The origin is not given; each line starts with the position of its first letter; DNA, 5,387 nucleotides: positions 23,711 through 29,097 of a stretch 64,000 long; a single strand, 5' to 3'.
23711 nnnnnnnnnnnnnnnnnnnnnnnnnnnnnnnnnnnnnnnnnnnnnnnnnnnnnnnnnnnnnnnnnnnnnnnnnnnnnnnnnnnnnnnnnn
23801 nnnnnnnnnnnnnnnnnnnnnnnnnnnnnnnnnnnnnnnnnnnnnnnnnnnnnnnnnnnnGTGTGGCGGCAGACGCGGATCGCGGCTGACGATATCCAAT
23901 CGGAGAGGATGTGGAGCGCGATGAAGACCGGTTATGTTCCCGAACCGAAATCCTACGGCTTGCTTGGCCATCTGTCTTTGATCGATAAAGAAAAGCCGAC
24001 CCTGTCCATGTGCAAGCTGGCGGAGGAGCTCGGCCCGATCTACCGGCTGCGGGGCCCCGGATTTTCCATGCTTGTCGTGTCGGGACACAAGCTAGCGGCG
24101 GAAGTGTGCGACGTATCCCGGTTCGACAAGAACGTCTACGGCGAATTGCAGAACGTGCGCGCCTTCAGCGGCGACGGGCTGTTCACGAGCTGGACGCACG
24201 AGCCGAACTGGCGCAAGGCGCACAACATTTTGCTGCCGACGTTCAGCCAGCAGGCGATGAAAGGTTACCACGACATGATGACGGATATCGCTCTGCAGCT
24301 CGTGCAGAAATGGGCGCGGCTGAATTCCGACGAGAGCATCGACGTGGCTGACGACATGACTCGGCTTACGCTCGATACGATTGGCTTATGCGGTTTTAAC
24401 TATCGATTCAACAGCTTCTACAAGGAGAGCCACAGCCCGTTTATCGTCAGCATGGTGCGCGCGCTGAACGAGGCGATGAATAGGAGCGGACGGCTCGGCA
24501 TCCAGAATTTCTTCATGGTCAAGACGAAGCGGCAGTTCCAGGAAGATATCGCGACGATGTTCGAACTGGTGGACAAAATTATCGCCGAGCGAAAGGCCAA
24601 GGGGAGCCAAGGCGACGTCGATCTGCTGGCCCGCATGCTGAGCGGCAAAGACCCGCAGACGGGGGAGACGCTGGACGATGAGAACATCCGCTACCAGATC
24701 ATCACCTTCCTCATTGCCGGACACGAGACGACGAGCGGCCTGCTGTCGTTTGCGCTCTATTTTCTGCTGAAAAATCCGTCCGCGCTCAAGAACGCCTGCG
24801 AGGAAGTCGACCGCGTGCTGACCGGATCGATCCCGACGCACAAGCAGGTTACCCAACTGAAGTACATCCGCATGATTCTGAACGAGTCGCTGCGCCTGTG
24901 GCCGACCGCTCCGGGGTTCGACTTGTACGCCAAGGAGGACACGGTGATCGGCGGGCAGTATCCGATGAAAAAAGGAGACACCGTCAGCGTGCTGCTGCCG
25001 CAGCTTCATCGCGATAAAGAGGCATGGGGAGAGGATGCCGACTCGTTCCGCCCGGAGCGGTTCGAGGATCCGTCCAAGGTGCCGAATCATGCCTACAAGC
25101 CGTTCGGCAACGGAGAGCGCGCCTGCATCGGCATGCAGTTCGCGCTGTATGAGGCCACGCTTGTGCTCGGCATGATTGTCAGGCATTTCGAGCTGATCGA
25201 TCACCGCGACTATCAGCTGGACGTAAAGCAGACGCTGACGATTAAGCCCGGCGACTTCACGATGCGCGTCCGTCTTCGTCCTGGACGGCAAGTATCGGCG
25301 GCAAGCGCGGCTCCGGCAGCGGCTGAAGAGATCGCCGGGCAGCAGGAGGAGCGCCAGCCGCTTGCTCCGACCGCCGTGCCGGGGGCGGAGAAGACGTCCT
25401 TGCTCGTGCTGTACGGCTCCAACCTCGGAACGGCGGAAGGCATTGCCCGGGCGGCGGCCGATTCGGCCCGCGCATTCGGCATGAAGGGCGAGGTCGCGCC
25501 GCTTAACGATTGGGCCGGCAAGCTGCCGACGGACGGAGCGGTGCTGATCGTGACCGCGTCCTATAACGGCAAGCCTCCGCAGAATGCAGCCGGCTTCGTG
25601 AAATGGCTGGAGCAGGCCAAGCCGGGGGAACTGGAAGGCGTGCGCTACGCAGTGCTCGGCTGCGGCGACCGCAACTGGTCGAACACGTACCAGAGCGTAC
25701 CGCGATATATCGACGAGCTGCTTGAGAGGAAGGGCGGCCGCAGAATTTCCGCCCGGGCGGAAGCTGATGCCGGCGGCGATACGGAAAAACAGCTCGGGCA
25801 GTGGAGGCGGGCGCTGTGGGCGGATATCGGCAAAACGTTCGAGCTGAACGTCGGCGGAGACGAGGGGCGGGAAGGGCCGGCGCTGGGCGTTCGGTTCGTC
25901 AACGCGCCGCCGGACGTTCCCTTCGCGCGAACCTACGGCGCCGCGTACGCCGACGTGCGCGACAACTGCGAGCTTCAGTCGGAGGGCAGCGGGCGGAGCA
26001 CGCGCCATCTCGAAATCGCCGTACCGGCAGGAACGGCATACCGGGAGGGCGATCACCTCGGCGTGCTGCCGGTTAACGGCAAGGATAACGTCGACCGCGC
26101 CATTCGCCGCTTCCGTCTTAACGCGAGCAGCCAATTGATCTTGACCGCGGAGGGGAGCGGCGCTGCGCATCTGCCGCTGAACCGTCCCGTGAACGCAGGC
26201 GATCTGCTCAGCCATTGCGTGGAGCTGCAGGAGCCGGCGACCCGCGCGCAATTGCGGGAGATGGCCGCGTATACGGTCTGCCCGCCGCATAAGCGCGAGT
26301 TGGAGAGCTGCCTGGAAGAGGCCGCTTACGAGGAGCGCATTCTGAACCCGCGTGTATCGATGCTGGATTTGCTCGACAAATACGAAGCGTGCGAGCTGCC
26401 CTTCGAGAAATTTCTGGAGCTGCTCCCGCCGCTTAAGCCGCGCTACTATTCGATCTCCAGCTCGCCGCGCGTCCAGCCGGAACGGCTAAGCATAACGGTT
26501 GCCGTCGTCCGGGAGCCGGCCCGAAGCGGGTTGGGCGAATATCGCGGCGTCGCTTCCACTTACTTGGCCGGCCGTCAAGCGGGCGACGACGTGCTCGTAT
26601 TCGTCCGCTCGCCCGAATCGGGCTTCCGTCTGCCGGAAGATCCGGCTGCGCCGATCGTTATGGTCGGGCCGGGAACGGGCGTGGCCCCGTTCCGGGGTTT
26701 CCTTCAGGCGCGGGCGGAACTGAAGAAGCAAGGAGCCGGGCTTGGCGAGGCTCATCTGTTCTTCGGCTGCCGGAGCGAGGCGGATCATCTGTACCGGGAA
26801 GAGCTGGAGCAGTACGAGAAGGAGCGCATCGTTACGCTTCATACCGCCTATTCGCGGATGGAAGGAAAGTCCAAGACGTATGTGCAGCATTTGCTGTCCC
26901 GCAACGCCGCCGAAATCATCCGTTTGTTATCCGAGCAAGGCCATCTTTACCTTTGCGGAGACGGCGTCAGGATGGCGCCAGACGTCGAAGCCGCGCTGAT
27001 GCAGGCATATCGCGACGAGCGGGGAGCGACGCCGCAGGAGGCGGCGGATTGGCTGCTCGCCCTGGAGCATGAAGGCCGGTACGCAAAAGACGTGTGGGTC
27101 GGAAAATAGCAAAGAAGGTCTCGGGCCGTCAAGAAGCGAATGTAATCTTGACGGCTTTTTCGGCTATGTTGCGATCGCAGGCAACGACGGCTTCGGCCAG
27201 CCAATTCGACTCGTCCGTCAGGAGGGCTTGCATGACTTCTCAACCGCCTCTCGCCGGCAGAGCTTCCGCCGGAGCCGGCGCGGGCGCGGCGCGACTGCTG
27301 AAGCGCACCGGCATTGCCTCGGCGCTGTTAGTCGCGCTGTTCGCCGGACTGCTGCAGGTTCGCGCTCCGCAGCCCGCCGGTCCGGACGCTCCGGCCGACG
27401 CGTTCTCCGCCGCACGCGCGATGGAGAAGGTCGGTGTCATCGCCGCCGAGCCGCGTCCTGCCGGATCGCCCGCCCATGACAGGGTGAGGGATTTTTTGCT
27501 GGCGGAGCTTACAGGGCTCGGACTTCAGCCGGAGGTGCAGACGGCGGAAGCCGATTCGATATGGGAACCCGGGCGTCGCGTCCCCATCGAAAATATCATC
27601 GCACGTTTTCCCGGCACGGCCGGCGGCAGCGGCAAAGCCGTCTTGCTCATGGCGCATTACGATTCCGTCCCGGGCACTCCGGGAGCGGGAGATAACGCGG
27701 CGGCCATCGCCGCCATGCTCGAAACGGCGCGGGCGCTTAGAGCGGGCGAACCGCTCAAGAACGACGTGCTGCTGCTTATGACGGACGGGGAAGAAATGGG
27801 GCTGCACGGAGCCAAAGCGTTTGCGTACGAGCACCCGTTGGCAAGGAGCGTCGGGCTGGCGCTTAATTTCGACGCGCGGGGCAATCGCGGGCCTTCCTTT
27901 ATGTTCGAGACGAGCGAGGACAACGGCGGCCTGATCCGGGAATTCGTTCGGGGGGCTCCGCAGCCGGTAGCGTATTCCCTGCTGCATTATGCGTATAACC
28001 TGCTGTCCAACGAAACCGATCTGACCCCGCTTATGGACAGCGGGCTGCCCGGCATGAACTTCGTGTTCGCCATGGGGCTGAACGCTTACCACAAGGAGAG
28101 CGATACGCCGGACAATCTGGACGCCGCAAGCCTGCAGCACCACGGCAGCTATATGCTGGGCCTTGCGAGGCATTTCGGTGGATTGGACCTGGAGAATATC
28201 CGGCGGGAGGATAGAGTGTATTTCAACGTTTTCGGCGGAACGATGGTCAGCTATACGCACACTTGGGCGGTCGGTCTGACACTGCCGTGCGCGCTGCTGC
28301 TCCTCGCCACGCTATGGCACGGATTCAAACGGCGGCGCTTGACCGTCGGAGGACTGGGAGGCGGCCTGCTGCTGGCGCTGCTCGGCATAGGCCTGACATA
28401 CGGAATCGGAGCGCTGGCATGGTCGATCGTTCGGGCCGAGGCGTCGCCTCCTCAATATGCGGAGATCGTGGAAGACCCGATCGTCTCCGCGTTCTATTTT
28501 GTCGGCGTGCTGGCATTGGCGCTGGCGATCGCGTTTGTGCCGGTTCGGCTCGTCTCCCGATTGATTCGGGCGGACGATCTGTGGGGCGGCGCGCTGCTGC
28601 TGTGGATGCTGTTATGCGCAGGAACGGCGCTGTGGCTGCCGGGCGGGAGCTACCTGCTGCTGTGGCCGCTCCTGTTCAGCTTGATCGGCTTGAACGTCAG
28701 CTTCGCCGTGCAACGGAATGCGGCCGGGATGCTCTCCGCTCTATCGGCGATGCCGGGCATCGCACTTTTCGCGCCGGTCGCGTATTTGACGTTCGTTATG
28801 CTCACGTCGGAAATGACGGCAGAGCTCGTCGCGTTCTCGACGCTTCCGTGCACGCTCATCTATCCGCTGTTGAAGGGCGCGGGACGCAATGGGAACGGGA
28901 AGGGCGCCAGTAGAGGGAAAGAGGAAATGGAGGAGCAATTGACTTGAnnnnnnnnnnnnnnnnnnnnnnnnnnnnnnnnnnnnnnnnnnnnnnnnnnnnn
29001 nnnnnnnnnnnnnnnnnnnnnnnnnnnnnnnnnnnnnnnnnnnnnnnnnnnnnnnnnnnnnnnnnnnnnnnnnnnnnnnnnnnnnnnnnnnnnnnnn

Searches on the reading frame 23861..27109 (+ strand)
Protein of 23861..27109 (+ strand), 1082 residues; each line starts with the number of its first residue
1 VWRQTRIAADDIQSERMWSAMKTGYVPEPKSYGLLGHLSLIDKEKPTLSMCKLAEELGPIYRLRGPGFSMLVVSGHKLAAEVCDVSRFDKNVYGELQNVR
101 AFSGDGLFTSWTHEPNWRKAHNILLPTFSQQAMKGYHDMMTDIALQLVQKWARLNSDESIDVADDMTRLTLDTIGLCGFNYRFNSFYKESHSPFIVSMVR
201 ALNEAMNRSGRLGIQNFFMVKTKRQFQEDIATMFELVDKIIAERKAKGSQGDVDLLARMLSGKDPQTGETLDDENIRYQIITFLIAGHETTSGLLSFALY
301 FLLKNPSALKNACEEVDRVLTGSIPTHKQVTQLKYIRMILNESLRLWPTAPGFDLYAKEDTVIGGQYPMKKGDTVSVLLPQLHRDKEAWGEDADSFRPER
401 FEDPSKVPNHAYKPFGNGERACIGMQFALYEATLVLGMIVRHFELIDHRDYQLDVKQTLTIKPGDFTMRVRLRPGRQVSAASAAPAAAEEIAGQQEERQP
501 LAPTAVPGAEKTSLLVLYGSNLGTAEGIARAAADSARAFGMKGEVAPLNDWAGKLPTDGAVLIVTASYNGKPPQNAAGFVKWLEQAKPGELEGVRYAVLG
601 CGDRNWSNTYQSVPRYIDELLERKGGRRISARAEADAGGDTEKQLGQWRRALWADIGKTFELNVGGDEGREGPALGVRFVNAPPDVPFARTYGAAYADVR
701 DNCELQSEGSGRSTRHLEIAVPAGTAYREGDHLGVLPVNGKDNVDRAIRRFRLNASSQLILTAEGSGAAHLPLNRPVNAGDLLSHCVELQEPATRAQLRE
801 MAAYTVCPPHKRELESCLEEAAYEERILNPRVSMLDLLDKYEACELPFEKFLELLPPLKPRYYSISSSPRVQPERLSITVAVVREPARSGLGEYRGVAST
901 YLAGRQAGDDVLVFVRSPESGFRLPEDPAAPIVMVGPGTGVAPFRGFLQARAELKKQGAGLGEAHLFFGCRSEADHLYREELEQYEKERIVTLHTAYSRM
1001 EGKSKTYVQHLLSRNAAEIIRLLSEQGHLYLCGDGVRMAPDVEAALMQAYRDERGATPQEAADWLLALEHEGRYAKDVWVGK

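Call 22: search_protein_families(library=pfam, proteins=[window:23861-27109:+], max_evalue=0.0001)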
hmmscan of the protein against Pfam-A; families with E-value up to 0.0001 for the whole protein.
window:23861-27109:+ (1082 aa): 4 families
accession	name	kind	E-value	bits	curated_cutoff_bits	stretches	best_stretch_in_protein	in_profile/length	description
PF00067.27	p450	-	8.3e-87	292.3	22.8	1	27-456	2-446/462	Cytochrome P450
PF00667.26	FAD_binding_1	-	1.3e-37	130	32.3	1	696-901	10-222/222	FAD binding domain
PF00258.30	Flavodoxin_1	-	8.1e-27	94.6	25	1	516-646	1-141/143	Flavodoxin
PF00175.26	NAD_binding_1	-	1.7e-18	67.7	22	1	934-1042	1-107/109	Oxidoreductase NAD-binding domain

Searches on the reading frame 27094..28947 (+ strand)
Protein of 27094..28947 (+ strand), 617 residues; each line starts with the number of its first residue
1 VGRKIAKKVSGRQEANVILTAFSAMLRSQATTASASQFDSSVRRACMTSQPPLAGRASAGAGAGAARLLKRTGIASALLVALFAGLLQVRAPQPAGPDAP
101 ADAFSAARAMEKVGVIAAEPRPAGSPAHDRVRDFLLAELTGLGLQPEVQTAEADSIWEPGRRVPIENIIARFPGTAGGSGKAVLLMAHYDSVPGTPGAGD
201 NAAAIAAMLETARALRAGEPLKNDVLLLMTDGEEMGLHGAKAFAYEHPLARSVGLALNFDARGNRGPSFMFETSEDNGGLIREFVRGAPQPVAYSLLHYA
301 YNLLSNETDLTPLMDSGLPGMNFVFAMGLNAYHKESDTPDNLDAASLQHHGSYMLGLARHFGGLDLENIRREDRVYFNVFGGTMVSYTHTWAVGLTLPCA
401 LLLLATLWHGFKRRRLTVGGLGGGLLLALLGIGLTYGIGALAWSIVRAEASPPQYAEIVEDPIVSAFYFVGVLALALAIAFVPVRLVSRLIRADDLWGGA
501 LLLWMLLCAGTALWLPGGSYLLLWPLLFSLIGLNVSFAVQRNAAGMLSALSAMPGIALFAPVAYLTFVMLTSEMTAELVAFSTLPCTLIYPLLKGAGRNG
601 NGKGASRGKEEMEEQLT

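Call 22: search_protein_families(library=pfam, proteins=[window:27094-28947:+], max_evalue=0.0001)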
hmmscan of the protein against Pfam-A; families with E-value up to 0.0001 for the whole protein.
window:27094-28947:+ (617 aa): 3 families
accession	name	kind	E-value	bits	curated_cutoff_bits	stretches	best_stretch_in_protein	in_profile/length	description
PF04389.22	Peptidase_M28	-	1.5e-42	146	21.3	1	167-356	1-191/193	Peptidase family M28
PF05343.19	Peptidase_M42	-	6.8e-05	22.5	23.2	0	200-247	134-180/292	M42 glutamyl aminopeptidase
PF01546.33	Peptidase_M20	-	9.8e-05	22.8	24.6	0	184-245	1-81/206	Peptidase family M20/M25/M40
